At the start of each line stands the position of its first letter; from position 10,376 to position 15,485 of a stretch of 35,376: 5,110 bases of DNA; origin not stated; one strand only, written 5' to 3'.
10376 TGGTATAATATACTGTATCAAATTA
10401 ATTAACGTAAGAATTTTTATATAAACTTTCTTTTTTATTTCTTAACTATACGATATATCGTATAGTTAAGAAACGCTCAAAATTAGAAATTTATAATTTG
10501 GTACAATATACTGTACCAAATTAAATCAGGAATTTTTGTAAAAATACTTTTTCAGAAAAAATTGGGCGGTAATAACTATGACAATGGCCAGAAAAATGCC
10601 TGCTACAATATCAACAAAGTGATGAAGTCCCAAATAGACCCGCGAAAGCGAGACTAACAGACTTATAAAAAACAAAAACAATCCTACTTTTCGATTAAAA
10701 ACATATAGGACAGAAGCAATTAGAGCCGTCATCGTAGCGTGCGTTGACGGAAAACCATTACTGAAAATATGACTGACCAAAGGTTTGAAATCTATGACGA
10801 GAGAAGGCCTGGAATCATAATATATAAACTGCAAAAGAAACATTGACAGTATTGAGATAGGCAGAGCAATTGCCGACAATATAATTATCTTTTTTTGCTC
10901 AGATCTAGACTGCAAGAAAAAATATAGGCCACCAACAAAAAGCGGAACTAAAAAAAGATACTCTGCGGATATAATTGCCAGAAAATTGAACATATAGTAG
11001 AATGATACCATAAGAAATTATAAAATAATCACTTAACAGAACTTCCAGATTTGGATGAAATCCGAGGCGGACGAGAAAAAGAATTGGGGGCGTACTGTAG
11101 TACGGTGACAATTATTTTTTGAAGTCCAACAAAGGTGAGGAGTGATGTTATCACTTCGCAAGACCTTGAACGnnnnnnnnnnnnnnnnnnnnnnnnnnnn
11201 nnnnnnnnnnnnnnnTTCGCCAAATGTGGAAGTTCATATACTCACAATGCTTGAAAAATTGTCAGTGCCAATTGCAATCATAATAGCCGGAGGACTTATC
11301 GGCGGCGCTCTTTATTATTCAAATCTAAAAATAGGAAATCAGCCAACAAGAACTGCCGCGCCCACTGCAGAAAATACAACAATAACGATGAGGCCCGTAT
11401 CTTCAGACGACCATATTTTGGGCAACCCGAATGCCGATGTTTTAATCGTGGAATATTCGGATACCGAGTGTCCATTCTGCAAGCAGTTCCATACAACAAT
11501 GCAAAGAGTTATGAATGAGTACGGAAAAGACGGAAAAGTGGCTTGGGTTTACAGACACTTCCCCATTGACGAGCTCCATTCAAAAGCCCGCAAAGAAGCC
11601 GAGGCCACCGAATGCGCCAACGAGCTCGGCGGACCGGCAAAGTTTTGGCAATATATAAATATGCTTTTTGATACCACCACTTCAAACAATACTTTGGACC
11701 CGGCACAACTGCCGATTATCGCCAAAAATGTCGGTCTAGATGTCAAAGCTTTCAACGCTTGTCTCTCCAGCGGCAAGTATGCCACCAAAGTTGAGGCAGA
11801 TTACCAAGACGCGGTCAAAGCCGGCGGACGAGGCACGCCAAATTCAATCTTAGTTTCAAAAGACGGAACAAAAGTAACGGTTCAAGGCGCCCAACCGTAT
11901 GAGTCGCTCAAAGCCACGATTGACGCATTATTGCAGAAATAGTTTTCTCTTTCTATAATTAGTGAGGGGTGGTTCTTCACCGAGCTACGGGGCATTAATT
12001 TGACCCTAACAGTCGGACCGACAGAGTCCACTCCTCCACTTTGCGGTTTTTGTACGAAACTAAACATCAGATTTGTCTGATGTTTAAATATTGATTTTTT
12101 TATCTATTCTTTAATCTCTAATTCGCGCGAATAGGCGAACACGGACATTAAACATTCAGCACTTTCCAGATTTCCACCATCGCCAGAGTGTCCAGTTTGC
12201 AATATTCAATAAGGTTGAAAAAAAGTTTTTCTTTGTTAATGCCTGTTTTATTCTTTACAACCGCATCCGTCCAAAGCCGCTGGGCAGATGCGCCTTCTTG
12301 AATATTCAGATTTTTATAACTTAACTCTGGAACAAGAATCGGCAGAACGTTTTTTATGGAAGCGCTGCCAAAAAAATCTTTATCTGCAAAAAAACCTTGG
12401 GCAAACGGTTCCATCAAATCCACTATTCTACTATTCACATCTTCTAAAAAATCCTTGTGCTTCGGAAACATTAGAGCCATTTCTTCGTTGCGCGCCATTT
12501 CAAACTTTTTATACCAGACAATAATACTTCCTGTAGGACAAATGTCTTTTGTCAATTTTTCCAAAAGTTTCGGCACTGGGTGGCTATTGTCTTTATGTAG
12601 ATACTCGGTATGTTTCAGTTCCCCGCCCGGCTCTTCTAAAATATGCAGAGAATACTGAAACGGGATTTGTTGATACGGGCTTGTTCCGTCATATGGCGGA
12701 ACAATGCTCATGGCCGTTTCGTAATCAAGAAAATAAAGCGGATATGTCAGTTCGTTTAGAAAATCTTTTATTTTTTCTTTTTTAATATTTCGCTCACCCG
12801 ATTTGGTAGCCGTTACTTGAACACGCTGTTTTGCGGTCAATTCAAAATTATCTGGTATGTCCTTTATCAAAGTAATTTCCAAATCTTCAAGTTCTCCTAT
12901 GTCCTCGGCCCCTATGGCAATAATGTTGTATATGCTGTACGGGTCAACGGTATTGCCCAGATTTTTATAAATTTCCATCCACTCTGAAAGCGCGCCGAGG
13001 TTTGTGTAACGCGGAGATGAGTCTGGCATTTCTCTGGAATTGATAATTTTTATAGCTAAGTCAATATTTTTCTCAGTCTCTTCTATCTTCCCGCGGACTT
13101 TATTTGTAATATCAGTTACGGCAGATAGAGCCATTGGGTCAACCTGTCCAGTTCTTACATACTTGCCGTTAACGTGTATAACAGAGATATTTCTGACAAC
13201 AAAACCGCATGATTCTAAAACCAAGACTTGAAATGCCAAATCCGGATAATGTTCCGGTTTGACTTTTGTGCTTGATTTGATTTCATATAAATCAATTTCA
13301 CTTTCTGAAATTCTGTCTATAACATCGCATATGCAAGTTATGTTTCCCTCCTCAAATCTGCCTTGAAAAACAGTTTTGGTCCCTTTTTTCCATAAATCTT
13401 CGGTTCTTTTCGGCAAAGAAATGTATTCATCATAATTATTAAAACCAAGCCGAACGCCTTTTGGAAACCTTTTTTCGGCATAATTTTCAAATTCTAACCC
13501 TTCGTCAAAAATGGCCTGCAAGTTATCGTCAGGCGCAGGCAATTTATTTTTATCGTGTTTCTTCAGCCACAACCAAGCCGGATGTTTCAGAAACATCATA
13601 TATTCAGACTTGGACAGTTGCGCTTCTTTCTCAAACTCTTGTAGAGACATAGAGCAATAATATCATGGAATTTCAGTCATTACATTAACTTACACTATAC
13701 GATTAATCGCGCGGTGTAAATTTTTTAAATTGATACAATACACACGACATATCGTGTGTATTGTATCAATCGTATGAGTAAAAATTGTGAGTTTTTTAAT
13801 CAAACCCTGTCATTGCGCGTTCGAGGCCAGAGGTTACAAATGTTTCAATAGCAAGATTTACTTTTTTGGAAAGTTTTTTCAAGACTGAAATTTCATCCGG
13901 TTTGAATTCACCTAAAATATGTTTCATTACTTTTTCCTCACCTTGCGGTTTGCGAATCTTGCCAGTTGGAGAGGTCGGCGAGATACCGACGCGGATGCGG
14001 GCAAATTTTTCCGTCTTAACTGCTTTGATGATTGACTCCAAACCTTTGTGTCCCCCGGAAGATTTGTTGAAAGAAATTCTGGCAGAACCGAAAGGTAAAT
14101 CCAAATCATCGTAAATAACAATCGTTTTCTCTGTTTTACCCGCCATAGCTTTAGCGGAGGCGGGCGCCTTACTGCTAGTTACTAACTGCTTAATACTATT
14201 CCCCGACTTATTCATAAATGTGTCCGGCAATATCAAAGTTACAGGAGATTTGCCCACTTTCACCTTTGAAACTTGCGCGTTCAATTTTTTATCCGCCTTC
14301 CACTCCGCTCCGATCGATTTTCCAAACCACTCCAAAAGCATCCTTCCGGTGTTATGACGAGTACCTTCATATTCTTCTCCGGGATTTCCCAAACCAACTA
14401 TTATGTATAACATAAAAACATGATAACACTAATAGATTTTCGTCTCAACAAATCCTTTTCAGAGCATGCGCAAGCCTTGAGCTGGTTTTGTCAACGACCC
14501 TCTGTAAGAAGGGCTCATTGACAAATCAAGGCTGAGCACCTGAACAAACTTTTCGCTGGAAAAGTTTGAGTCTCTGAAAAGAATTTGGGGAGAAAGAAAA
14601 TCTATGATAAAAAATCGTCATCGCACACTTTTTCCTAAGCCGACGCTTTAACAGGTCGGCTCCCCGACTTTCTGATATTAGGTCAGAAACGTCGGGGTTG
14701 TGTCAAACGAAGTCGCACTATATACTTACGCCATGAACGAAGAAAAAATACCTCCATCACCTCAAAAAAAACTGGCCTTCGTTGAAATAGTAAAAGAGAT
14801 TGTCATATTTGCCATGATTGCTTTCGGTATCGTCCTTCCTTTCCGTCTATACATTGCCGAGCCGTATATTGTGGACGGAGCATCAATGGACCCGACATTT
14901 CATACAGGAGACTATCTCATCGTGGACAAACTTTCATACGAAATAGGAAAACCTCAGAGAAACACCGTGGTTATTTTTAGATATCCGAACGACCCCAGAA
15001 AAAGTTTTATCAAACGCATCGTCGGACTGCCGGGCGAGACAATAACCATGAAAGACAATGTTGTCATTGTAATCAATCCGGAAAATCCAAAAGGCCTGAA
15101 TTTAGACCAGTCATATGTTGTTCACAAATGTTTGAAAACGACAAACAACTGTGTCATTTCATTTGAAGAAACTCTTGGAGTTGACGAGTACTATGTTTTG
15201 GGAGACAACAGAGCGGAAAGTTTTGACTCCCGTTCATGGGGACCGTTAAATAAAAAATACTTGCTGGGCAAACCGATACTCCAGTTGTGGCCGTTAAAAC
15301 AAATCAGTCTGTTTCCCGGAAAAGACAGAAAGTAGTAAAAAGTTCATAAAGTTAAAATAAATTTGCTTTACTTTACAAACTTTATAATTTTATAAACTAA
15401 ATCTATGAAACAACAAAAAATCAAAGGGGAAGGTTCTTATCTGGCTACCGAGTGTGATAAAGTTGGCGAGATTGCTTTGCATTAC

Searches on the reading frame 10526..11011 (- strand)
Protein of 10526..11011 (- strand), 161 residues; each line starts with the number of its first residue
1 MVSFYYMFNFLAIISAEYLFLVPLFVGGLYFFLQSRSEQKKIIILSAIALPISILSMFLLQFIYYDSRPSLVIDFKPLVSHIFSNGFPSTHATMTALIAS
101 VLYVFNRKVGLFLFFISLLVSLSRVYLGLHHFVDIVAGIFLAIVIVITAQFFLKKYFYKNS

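Call 13: find_encoding_contigs(protein=window:10526-11011:-, flank=3000, max_places=10)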
Protein window:10526-11011:- (161 aa): no gene with exactly this product is on record in the collection.

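Call 16: search_protein_families(library=pfam, proteins=[window:10526-11011:-])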
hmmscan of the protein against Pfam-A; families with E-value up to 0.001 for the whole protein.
window:10526-11011:- (161 aa): 2 families
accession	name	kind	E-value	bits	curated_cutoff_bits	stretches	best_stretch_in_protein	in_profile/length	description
PF01569.27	PAP2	-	3.5e-15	56.4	27.2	1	44-149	5-121/130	PAP2 superfamily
PF14378.12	PAP2_3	-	1.5e-08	35.1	27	1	84-146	126-188/190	PAP2 superfamily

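Call 72: find_homologous_proteins(query=window:10526-11011:-, max_evalue=1e-15)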
Query window:10526-11011:- (161 aa): 9 proteins with E <= 1e-15 among 367 candidates.
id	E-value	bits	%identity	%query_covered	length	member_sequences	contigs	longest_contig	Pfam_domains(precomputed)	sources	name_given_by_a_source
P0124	1.4e-73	264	83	97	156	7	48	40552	PF01569.28,PF14378.13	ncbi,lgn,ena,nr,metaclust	ncbi:MAG: PAP2 superfamily protein [Parcubacteria group bacterium GW2011_GWF2_39_8b]|nr:MAG: PAP2 su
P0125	1.0e-70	255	99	80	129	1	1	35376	PF01569.28,PF14378.13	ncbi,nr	ncbi:MAG: phosphatase PAP2 family protein [Candidatus Zambryskibacteria bacterium]|nr:phosphatase PA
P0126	9.3e-66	239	78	96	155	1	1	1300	PF01569.28,PF14378.13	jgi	jgi:undecaprenyl-diphosphatase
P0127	2.7e-54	202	62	97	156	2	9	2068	PF01569.28,PF14378.13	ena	-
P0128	1.5e-50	190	57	96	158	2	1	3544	PF01569.28,PF14378.13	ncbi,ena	-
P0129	2.2e-47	179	89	63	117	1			PF01569.28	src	-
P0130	1.0e-46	177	57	91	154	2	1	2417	PF01569.28,PF14378.13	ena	-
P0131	4.3e-42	162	54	93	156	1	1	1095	PF01569.28,PF14378.13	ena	-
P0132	3.8e-36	143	58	73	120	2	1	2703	PF01569.28,PF14378.13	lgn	-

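Call 73: find_encoding_contigs(protein=P0124, flank=6000, max_places=8)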
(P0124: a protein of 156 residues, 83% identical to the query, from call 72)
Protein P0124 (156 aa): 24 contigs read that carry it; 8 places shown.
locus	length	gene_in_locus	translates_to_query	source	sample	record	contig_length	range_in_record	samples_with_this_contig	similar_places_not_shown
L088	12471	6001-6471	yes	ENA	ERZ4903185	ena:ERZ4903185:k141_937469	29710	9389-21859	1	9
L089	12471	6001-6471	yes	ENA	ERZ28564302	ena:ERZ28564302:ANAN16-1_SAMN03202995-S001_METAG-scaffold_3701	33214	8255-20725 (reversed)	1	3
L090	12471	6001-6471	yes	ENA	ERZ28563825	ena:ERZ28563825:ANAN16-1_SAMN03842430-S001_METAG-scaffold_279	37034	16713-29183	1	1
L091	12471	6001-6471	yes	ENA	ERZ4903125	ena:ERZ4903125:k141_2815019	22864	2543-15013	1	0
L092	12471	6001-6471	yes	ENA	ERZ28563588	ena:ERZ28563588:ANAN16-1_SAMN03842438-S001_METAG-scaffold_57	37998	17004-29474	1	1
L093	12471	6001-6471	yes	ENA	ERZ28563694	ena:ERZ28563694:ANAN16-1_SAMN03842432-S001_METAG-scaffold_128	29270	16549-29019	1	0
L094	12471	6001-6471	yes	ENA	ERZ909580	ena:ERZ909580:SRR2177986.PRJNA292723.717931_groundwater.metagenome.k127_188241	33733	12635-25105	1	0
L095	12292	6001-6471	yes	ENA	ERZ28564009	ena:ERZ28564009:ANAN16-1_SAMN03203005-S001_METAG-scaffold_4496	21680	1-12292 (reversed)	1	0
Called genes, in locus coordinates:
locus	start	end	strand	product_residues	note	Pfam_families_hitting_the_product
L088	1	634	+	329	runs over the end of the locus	-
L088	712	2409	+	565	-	PF01807:Zn_ribbon_DnaG, PF08275:DNAG_N, PF01751:Toprim, PF13155:Toprim_2, PF13662:Toprim_4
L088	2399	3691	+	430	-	PF03979:Sigma70_r1_1, PF00140:Sigma70_r1_2, PF04542:Sigma70_r2, PF04539:Sigma70_r3, PF04545:Sigma70_r4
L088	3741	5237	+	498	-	PF11074:DUF2779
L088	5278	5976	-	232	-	PF18400:Thioredoxin_12 (faint), PF13462:Thioredoxin_4, PF13098:Thioredoxin_2, PF01323:DSBA (weak)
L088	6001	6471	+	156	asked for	PF01569:PAP2, PF14378:PAP2_3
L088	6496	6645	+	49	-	-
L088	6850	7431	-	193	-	PF13482:RNase_H_2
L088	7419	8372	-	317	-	PF13393:tRNA-synt_His, PF00587:tRNA-synt_2b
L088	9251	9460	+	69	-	-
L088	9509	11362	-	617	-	PF00009:GTP_EFTU, PF01926:MMR_HSR1 (weak), PF22042:EF-G_D2, PF03144:GTP_EFTU_D2, PF00679:EFG_C, PF21018:BipA_C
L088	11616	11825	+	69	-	PF04070:DUF378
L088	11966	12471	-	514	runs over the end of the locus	-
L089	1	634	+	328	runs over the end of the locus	-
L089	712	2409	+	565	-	PF01807:Zn_ribbon_DnaG, PF08275:DNAG_N, PF01751:Toprim, PF13155:Toprim_2, PF13662:Toprim_4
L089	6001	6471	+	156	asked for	PF01569:PAP2, PF14378:PAP2_3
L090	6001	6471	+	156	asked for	PF01569:PAP2, PF14378:PAP2_3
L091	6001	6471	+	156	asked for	PF01569:PAP2, PF14378:PAP2_3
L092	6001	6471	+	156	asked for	PF01569:PAP2, PF14378:PAP2_3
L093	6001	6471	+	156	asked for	PF01569:PAP2, PF14378:PAP2_3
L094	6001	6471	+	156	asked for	PF01569:PAP2, PF14378:PAP2_3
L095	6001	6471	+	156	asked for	PF01569:PAP2, PF14378:PAP2_3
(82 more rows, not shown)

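Call 74: find_encoding_contigs(protein=P0126, flank=3000, max_places=3)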
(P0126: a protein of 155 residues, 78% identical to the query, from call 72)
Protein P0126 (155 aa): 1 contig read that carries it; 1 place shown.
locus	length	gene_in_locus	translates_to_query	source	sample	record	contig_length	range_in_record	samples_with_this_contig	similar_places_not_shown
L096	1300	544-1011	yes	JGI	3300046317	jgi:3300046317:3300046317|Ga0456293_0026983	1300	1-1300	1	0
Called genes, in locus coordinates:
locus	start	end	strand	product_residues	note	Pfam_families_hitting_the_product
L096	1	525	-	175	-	?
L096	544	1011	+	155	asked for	PF14378:PAP2_3 (weak), PF01569:PAP2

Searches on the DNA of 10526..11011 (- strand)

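Call 80: search_rna_families(sources=[L088, L002, L004, L005, L006, L007, L084], threshold=gathering)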
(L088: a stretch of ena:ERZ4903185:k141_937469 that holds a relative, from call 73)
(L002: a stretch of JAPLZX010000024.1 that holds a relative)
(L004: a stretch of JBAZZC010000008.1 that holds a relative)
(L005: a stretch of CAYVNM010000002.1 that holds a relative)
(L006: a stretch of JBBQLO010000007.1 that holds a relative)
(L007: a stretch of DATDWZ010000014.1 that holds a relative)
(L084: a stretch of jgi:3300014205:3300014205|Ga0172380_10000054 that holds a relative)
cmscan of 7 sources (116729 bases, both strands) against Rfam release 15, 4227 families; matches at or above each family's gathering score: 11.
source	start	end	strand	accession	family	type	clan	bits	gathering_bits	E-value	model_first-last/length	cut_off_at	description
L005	18925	18995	+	RF00005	tRNA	Gene; tRNA;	CL00001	69.6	29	7.6e-13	1-71/71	no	tRNA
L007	17335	17405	+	RF00005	tRNA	Gene; tRNA;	CL00001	69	29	1.1e-12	1-71/71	no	tRNA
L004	18626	18836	-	RF00028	Intron_gpI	Intron;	-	66.2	50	2.6e-14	1-253/253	no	Group I catalytic intron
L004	19646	19719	+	RF00005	tRNA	Gene; tRNA;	CL00001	65.1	29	1.3e-11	1-71/71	no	tRNA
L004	19766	19840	+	RF00005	tRNA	Gene; tRNA;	CL00001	61.6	29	1.2e-10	1-71/71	no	tRNA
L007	18074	18374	+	RF00028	Intron_gpI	Intron;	-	56.5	50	2.1e-11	1-253/253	no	Group I catalytic intron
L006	20093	20163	+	RF00005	tRNA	Gene; tRNA;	CL00001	56.1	29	3.9e-09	1-71/71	no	tRNA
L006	182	268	-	RF00005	tRNA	Gene; tRNA;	CL00001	53.7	29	1.7e-08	1-71/71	no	tRNA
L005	19039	19110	+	RF00005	tRNA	Gene; tRNA;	CL00001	51.6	29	6.8e-08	1-68/71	3'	tRNA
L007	17142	17212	+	RF00005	tRNA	Gene; tRNA;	CL00001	50.7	29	1.2e-07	1-71/71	no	tRNA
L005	18433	18503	+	RF00005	tRNA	Gene; tRNA;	CL00001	50.3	29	1.5e-07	1-71/71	no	tRNA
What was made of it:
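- On Group I / group II intron: The same search does detect group I introns in relatives L004 and L007 (call 80).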

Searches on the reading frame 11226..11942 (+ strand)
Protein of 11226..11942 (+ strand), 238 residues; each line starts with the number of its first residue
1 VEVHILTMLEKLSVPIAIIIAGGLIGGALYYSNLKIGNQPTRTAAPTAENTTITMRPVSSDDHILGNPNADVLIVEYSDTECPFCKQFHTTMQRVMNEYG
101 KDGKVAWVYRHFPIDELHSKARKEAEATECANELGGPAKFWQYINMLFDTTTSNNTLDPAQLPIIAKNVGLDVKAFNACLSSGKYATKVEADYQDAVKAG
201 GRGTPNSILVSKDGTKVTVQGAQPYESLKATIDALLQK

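Call 16: search_protein_families(library=pfam, proteins=[window:11226-11942:+])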
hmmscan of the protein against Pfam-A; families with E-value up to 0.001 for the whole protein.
window:11226-11942:+ (238 aa): 4 families
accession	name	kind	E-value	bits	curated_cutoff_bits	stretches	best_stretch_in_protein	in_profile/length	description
PF13462.12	Thioredoxin_4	-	1.9e-26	93.6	23.2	1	61-234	4-165/165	Thioredoxin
PF01323.26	DSBA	-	5.6e-16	59.3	25.6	2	157-232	119-190/191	DSBA-like thioredoxin domain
PF13098.12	Thioredoxin_2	-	2.2e-06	28.4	27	1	71-230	6-102/104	Thioredoxin-like domain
PF18400.7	Thioredoxin_12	-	8.9e-06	26.2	26.1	0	61-116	133-186/190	Thioredoxin-like domain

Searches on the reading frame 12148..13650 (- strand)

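Call 16: search_protein_families(library=pfam, proteins=[window:12148-13650:-])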
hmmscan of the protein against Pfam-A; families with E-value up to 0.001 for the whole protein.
window:12148-13650:- (500 aa): 1 family
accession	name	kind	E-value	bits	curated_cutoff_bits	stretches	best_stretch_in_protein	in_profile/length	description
PF11074.14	DUF2779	-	7.4e-41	139.8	23.3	1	306-431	1-126/126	Domain of unknown function(DUF2779)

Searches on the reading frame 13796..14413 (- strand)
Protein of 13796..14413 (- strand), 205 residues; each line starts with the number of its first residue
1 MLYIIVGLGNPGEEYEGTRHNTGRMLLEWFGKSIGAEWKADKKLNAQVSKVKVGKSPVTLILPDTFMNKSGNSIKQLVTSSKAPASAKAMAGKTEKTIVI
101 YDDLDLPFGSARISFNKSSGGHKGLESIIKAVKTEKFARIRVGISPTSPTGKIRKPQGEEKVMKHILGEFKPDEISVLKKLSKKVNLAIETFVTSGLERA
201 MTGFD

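Call 16: search_protein_families(library=pfam, proteins=[window:13796-14413:-])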
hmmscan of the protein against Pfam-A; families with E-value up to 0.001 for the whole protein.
window:13796-14413:- (205 aa): 1 family
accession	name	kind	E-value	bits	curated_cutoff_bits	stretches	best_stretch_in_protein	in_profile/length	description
PF01195.25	Pept_tRNA_hydro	-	2.1e-50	171.5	27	1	4-204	1-182/183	Peptidyl-tRNA hydrolase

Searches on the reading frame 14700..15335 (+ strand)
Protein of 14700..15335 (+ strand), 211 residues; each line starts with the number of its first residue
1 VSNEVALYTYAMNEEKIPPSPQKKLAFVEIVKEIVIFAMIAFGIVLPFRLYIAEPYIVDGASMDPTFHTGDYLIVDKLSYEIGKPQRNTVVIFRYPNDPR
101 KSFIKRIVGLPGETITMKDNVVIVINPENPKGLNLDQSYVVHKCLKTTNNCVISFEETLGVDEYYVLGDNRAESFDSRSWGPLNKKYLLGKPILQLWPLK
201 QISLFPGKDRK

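Call 17: search_protein_families(library=pfam, proteins=[window:14700-15335:+])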
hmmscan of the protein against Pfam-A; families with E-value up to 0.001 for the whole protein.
window:14700-15335:+ (211 aa): 2 families
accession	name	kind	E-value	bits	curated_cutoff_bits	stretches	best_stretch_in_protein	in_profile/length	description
PF10502.14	Peptidase_S26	-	1.6e-40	139.3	22.9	1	32-197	2-168/168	Signal peptidase, peptidase S26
PF00717.28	Peptidase_S24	-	0.00026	21.1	23.3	1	58-117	40-91/116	Peptidase S24-like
